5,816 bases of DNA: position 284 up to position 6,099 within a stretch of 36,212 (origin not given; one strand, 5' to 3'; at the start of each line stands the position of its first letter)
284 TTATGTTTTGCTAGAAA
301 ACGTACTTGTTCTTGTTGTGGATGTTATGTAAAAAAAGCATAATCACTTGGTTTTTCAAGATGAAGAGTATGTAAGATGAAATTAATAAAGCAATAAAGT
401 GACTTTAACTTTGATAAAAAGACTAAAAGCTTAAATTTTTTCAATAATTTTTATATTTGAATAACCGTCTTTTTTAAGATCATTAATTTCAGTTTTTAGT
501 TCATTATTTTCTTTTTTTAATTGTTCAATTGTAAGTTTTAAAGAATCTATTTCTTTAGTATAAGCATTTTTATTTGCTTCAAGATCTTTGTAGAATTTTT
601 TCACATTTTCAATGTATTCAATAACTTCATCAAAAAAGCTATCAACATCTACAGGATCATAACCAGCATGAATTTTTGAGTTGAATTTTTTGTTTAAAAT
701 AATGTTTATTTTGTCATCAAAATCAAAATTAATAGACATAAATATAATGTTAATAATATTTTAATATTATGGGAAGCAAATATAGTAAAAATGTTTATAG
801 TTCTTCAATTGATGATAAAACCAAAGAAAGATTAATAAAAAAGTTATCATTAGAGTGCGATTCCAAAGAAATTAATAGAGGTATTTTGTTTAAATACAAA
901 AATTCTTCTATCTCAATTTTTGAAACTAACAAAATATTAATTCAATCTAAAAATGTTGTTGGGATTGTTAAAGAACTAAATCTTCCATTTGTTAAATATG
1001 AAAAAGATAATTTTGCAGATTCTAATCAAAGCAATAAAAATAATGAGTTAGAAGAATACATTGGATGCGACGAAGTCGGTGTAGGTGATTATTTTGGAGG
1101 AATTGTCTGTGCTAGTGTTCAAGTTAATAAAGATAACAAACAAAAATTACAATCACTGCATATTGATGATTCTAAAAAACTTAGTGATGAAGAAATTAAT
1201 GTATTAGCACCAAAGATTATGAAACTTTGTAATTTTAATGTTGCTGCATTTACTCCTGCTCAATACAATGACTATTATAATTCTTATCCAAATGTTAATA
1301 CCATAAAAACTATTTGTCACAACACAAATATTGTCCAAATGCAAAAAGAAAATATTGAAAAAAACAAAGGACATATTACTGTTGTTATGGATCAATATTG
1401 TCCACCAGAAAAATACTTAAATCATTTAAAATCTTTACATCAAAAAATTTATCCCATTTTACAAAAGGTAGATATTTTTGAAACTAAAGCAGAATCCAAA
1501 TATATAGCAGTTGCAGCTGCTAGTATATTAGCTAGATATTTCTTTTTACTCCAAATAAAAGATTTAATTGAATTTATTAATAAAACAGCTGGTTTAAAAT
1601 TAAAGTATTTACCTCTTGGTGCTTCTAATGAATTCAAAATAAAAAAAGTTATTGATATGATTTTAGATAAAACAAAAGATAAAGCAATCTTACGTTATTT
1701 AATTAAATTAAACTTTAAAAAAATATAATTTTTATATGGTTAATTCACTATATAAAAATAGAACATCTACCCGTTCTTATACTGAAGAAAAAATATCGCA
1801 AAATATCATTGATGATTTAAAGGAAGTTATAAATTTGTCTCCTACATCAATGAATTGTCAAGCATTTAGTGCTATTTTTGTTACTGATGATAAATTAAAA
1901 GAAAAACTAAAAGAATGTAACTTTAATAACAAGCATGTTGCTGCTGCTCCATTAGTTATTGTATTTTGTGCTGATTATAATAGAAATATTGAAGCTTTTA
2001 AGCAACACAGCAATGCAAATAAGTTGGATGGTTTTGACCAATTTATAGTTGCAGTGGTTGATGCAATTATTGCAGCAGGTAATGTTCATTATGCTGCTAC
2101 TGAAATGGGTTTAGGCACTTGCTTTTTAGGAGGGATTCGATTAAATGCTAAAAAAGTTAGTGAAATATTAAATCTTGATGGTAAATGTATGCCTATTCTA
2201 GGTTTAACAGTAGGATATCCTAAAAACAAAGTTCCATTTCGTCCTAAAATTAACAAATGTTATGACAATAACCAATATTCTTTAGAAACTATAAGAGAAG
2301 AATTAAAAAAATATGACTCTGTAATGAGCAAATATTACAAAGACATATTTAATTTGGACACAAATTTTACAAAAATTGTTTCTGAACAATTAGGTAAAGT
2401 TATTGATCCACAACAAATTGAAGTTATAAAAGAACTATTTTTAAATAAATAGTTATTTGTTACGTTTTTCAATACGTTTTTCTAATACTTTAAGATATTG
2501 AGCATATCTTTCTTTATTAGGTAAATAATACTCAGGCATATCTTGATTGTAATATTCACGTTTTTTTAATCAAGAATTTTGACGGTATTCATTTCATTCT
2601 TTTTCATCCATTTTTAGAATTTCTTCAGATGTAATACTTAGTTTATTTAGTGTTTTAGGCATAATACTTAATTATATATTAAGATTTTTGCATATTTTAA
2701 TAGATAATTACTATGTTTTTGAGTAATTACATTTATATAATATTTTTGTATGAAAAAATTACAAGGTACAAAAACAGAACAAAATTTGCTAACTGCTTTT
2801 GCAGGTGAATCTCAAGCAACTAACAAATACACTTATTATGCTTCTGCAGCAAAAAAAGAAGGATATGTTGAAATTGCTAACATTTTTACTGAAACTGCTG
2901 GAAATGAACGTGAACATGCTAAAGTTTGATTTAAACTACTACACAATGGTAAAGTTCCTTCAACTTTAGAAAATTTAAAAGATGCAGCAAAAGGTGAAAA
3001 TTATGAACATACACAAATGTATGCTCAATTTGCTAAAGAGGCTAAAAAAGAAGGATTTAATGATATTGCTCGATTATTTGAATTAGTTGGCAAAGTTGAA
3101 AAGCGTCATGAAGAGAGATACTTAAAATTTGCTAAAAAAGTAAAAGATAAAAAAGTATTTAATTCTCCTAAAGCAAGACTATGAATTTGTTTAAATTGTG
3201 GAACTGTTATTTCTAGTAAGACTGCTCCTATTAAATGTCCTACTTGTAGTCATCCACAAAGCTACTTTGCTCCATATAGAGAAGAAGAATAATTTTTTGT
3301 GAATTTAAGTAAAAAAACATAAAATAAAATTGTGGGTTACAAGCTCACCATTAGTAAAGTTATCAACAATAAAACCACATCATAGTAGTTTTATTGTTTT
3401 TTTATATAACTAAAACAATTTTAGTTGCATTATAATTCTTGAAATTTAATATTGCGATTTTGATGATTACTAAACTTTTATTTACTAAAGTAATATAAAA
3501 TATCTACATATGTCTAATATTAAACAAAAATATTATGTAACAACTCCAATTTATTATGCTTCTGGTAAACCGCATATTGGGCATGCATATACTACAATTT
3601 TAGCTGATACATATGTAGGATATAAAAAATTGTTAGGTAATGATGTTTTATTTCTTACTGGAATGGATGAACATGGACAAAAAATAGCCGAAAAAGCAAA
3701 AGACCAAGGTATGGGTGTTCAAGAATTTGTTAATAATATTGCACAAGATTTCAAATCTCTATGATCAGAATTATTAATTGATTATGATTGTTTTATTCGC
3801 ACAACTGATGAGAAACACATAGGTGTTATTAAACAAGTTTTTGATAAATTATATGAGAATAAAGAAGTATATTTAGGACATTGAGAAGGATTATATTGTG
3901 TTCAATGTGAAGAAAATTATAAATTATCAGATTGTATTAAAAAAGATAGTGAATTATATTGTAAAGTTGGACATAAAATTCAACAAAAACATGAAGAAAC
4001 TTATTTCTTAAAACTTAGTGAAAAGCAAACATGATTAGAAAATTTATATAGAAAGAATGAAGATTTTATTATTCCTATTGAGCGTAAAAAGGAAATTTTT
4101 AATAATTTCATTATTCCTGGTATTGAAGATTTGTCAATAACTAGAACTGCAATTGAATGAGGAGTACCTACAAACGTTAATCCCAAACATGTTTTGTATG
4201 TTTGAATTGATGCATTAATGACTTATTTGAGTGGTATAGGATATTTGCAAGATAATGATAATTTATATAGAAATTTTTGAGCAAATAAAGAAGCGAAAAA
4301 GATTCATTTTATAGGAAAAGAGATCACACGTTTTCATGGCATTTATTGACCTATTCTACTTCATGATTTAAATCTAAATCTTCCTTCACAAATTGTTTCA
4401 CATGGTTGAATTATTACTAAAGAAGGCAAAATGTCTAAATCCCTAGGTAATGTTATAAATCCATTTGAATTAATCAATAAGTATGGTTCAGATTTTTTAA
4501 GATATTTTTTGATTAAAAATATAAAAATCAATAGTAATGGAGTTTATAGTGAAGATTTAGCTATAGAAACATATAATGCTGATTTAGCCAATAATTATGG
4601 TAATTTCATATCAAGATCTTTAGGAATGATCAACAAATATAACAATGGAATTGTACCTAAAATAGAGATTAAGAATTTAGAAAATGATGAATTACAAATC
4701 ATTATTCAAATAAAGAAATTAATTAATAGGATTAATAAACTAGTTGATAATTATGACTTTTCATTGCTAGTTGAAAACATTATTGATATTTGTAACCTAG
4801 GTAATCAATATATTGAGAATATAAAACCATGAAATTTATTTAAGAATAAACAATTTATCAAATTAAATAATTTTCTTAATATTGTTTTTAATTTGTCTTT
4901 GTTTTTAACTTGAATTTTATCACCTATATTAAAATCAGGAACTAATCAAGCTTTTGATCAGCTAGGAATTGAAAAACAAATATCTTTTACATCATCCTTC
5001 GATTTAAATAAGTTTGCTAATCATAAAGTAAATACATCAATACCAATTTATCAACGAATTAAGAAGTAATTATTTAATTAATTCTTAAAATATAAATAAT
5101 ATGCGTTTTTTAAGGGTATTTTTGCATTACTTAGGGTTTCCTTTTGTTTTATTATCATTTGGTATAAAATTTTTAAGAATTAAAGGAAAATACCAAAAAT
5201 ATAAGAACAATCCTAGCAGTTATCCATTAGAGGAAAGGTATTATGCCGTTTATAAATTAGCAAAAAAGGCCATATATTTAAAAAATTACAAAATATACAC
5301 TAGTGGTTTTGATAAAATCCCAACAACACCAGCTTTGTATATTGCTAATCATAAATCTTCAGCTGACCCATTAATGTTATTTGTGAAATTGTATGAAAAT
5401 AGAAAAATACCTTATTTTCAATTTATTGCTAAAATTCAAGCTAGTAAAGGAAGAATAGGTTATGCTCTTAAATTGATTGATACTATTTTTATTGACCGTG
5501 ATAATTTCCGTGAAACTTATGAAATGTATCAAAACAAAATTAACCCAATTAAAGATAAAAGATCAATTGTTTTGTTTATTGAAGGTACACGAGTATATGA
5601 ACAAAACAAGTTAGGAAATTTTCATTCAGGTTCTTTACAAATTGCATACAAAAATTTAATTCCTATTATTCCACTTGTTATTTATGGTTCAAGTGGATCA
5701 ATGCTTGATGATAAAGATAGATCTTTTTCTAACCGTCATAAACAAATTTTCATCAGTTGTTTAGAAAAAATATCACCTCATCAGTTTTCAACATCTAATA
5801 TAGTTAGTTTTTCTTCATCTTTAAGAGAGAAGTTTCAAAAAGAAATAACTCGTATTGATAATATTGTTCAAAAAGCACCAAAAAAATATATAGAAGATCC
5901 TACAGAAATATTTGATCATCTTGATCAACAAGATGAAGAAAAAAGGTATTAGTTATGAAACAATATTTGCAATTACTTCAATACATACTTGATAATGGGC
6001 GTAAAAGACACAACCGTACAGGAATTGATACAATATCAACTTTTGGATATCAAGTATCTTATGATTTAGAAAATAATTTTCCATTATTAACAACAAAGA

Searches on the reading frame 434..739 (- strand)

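Call 100: search_protein_families(library=pfam, max_evalue=0.001, proteins=[window:434-739:-])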
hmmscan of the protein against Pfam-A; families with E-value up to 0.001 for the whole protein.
seq(102 aa): 5 families
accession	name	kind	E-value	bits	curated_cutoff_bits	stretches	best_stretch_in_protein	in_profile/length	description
PF05103.18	DivIVA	-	6.7e-09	36.2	28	1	14-67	6-58/131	DivIVA protein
PF06810.17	Phage_scaffold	-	0.0001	22.8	35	1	32-91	16-78/170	Phage capsid assembly scaffolding protein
PF13863.11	DUF4200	-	0.00012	22.8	29.7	1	32-90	50-108/119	Domain of unknown function (DUF4200)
PF06005.17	ZapB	-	0.00025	21.9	31.5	1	52-90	8-46/71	Cell division protein ZapB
PF04977.20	DivIC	-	0.00048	20.3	28.9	1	61-91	23-53/80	Septum formation initiator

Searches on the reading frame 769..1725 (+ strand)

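Call 96: search_protein_families(library=pfam, max_evalue=0.001, proteins=[window:769-1725:+])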
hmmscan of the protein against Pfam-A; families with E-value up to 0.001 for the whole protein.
seq(319 aa): 1 family
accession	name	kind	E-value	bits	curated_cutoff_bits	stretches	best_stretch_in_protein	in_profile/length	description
PF01351.25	RNase_HII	-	1.7e-29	103.6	25.8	1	98-270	1-160/199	Ribonuclease HII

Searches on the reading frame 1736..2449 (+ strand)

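Call 96: search_protein_families(library=pfam, max_evalue=0.001, proteins=[window:1736-2449:+])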
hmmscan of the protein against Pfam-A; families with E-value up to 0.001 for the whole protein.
seq(238 aa): 2 families
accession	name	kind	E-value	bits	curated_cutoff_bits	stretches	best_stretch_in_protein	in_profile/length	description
PF00881.29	Nitroreductase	-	1.6e-19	71.1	23.5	1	7-161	2-167/167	Nitroreductase family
PF14512.11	TM1586_NiRdase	-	1.1e-08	35.4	27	0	7-62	7-61/215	Putative TM nitroreductase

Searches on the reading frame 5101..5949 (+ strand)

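Call 96: search_protein_families(library=pfam, max_evalue=0.001, proteins=[window:5101-5949:+])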
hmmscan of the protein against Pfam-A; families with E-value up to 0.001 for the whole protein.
seq(283 aa): 1 family
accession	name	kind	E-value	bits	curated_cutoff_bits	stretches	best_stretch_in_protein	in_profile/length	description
PF01553.26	Acyltransferase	-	2.8e-21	76.2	23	1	67-194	4-131/132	Acyltransferase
